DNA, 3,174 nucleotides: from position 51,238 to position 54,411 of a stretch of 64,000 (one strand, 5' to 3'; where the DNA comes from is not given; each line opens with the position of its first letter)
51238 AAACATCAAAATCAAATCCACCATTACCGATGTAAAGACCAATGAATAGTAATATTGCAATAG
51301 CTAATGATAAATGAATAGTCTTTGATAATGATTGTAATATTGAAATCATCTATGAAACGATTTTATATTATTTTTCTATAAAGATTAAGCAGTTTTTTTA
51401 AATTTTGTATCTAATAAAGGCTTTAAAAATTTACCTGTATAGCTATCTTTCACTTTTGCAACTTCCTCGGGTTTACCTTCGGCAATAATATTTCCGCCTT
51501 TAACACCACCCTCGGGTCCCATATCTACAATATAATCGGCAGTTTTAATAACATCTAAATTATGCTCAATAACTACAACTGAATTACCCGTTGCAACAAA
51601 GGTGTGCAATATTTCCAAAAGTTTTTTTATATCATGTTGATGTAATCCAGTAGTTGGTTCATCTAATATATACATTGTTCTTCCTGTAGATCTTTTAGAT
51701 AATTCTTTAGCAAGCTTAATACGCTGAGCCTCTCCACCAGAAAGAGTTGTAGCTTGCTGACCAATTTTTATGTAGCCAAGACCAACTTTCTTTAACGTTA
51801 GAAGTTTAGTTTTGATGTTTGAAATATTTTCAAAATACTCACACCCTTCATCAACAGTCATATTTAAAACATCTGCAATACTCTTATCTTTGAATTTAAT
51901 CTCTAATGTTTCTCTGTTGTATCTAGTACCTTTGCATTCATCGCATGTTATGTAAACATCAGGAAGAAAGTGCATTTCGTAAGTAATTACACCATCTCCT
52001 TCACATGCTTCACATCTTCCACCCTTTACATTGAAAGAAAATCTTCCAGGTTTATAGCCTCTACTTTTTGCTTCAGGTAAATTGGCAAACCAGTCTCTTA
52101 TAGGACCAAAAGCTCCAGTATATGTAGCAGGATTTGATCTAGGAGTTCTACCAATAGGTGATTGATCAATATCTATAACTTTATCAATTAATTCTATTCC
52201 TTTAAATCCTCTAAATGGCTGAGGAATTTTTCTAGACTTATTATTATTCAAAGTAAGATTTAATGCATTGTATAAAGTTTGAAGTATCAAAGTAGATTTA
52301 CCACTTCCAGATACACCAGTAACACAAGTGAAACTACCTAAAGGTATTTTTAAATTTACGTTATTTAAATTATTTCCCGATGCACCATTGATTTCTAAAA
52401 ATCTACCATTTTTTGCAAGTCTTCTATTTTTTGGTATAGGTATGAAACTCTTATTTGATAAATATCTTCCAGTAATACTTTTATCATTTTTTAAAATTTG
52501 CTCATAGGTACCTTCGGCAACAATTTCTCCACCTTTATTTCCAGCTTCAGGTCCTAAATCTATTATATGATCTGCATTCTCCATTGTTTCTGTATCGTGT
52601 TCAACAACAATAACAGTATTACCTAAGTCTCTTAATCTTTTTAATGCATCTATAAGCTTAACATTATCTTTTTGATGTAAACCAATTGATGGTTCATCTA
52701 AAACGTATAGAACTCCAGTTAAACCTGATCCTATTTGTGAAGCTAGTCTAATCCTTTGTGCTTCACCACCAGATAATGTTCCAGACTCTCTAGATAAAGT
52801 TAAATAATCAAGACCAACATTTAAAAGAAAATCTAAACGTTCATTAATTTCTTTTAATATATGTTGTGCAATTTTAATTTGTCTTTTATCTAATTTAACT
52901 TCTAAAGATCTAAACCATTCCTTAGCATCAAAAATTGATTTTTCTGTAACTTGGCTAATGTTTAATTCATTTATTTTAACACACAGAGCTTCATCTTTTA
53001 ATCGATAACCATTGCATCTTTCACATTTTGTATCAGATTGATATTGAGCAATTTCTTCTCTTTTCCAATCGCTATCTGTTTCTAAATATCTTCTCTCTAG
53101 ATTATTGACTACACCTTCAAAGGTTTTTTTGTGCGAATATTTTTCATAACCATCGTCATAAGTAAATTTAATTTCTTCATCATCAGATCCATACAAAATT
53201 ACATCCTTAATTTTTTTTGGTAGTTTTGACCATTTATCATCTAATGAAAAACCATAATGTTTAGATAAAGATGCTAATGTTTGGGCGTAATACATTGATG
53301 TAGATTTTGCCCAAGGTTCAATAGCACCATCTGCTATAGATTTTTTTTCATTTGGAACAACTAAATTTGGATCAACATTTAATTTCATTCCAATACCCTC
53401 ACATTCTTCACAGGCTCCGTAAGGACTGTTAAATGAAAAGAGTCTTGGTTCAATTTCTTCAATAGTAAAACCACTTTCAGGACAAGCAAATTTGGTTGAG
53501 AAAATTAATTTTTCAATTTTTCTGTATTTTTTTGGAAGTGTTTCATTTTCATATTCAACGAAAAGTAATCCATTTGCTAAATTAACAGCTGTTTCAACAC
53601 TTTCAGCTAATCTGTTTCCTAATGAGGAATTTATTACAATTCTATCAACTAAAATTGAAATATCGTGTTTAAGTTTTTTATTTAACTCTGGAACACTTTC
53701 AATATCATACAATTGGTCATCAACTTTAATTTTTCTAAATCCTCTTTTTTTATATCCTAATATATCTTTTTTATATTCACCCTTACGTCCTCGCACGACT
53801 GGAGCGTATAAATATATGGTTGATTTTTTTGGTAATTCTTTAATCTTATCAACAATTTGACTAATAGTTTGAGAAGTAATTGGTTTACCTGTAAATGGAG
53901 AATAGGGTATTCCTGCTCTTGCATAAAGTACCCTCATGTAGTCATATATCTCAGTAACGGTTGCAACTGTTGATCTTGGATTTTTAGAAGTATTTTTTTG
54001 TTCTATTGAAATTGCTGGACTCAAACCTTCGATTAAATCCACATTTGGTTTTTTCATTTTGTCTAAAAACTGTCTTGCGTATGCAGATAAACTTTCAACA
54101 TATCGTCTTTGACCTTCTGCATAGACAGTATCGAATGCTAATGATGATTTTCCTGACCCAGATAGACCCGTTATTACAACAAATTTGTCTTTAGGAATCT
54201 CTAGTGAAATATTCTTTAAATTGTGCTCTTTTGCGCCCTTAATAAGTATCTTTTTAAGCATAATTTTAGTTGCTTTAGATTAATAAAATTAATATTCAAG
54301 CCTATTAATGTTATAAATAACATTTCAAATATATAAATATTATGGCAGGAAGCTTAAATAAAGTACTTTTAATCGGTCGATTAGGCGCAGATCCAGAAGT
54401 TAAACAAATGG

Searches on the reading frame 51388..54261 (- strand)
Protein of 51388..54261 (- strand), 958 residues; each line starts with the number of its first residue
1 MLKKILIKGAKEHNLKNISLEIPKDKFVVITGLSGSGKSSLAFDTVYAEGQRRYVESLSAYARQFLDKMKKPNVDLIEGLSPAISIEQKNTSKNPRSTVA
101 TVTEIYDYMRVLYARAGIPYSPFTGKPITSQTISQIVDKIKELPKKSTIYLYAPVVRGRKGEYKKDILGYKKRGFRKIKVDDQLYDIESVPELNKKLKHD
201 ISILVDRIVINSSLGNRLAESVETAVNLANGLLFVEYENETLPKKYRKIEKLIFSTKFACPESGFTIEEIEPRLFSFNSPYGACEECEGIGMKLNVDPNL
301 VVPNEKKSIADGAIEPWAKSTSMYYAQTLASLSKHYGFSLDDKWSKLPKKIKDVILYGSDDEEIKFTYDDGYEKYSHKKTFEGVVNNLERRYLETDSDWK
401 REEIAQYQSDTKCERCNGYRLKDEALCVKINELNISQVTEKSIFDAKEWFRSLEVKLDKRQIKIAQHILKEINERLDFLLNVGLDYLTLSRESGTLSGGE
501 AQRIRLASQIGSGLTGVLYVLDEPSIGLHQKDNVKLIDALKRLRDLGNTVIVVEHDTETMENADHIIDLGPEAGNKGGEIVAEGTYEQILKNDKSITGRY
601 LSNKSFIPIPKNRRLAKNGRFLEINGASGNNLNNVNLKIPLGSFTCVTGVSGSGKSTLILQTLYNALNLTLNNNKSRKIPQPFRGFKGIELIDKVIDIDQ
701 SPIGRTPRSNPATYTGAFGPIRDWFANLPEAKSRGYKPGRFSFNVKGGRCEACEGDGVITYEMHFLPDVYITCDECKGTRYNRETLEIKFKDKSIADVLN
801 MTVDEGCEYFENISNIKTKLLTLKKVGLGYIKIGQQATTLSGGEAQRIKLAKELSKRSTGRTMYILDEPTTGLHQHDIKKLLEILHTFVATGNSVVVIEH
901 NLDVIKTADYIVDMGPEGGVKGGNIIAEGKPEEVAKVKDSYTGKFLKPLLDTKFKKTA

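Call 40: search_protein_families(library=pfam, proteins=[window:51388-54261:-], max_evalue=0.00001)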
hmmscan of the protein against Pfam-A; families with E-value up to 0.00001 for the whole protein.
window:51388-54261:- (958 aa): 8 families
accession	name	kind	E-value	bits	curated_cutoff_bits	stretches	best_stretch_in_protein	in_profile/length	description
PF17755.6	UvrA_DNA-bind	-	1.7e-44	151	23.2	1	297-406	1-110/110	UvrA DNA-binding domain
PF17760.6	UvrA_inter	-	5.1e-34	116.9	23.3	1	131-238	1-108/109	UvrA interaction domain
PF00005.33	ABC_tran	-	3.9e-21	76.5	25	0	816-871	85-137/137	ABC transporter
PF02463.25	SMC_N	-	1.1e-13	51.5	40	1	1-569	1-211/220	RecF/RecN/SMC N terminal domain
PF13555.12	AAA_29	-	1e-07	32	27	0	637-664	17-46/61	P-loop containing region of AAA domain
PF20703.3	nSTAND1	-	1.3e-06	28.8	27.1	0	16-51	24-59/379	Novel STAND NTPase 1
PF13191.12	AAA_16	-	2e-06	28.9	32.6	0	26-71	25-64/167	AAA ATPase domain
PF13481.12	AAA_25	-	8.8e-06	25.9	27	0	637-664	28-55/195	AAA domain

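Call 43: search_solved_structures(query=window:51388-54261:-, show_alignments=1, max_evalue=1e-100)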
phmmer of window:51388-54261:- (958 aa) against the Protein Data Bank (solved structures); distinct sequences matched with E-value up to 1e-100: 11.
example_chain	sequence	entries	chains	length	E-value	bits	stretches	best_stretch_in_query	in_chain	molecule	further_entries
2r6f_A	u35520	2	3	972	0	1225.3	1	3-952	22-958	Excinuclease ABC subunit A | Excinuclease ABC, A subunit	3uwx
9gxk_A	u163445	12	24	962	0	1224.3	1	5-952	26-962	UvrABC system protein A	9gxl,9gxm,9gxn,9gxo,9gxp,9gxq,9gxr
9gxw_A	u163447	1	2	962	0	1221.9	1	5-952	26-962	UvrABC system protein A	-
9gxu_A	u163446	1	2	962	0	1221.9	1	5-952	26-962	UvrABC system protein A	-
3zqj_A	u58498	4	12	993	0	1112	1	3-948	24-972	UVRABC SYSTEM PROTEIN A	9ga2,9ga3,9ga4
9ga5_A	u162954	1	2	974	0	1111.7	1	3-947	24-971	UvrABC system protein A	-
3pih_A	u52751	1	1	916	0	1059.5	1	3-949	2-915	UvrABC system protein A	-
3ux8_A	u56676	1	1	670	8.9e-274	914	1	434-952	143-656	Excinuclease ABC, A subunit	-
6n9l_A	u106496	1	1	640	2.9e-256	856.1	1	429-949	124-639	UvrABC system protein A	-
2vf7_A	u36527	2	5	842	8.9e-193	646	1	275-949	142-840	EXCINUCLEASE ABC, SUBUNIT A. | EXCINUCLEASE ABC SUBUNIT A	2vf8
7sh1_A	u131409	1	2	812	1.9e-147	496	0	276-660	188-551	Excinuclease ABC subunit UvrA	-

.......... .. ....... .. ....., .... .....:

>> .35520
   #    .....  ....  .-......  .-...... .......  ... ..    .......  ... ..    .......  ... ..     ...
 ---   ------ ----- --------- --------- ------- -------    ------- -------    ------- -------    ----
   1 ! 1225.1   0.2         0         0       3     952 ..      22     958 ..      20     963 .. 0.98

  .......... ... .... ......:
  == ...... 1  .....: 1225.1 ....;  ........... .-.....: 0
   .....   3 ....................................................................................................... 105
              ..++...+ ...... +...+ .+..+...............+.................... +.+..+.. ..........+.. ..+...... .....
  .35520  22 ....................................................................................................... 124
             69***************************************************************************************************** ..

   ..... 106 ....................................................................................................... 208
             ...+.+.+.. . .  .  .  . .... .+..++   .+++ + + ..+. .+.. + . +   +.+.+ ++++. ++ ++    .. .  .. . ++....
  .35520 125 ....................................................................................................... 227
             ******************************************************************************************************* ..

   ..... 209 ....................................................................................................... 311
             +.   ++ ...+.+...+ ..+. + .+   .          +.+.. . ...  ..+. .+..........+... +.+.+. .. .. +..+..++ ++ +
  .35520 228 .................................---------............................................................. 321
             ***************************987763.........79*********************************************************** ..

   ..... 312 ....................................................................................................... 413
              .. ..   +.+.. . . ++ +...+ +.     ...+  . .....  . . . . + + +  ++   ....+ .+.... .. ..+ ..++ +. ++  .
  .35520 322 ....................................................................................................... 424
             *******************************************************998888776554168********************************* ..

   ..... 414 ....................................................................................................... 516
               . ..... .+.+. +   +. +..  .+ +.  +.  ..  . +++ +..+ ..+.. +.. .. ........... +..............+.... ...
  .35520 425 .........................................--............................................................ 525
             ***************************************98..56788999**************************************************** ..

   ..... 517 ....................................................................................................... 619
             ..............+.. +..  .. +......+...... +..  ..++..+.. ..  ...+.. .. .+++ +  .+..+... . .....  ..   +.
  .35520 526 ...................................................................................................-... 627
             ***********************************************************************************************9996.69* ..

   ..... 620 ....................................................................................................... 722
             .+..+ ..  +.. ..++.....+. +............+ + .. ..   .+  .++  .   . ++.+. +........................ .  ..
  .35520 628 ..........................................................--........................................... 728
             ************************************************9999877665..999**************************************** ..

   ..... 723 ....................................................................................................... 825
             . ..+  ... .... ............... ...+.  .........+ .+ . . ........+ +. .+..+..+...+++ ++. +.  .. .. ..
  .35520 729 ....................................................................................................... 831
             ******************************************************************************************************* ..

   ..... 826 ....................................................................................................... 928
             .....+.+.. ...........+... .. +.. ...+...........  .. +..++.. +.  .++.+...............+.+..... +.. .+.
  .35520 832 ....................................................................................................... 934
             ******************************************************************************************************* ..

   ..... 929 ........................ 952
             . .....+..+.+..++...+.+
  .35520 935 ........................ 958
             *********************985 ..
